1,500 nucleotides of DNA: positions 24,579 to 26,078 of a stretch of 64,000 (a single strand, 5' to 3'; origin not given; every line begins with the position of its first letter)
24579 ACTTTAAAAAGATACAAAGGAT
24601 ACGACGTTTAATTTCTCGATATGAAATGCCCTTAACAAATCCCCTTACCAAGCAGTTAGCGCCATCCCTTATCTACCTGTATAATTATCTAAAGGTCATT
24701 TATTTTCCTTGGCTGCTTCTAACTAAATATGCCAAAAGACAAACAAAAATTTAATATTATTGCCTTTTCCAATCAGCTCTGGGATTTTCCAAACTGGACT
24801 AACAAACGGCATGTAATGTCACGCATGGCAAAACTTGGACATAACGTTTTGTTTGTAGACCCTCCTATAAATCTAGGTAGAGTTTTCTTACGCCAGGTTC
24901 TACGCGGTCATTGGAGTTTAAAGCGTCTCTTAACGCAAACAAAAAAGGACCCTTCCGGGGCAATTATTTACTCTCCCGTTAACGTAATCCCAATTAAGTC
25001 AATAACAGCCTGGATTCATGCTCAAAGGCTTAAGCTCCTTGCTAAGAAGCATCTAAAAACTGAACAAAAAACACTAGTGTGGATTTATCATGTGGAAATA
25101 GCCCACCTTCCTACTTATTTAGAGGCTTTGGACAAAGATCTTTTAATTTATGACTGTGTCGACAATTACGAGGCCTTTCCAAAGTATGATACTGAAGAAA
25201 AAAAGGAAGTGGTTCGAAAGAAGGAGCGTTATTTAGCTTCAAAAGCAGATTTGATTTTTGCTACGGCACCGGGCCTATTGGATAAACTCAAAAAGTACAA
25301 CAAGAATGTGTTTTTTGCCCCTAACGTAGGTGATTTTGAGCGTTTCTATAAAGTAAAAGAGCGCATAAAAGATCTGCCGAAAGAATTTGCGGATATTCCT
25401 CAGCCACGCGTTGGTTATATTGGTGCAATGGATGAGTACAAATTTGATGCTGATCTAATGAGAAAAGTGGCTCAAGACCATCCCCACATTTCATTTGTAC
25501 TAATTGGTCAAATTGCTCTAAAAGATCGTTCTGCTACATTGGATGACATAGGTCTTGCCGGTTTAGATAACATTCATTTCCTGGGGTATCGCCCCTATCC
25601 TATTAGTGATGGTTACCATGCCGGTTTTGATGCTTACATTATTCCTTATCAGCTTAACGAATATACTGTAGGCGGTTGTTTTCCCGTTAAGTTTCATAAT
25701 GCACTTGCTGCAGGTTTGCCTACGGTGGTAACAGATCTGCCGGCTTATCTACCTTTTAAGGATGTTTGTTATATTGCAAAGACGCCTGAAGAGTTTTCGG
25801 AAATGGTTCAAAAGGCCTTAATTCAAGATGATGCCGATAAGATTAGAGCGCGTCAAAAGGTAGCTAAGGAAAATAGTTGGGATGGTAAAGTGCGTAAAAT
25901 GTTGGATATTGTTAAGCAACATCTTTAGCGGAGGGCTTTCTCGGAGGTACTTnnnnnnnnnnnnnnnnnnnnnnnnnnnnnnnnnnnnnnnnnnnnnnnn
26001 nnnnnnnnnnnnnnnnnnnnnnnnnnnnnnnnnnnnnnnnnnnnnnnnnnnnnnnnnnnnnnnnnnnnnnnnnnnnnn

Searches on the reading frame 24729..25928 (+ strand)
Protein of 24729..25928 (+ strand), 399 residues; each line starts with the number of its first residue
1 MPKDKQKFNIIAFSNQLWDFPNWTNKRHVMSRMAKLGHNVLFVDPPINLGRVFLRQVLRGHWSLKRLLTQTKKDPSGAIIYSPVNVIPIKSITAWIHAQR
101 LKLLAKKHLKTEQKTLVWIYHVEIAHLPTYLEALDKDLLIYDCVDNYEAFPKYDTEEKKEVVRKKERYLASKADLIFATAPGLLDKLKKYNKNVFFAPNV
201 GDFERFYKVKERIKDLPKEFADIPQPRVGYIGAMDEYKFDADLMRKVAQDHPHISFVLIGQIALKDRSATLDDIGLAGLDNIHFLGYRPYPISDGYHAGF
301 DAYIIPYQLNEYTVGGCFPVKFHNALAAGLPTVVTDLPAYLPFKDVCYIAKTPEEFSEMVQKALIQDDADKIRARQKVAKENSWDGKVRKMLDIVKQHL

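Call 18: search_protein_families(library=pfam, proteins=[window:24729-25928:+], max_evalue=0.001)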
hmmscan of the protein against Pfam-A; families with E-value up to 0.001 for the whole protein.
window:24729-25928:+ (399 aa): 2 families
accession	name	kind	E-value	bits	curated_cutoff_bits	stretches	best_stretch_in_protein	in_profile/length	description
PF13692.12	Glyco_trans_1_4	-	1.4e-09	38.8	27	1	226-363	2-139/142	Glycosyl transferases group 1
PF00534.26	Glycos_transf_1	-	1.1e-05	25.5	26.4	1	229-339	19-126/172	Glycosyl transferases group 1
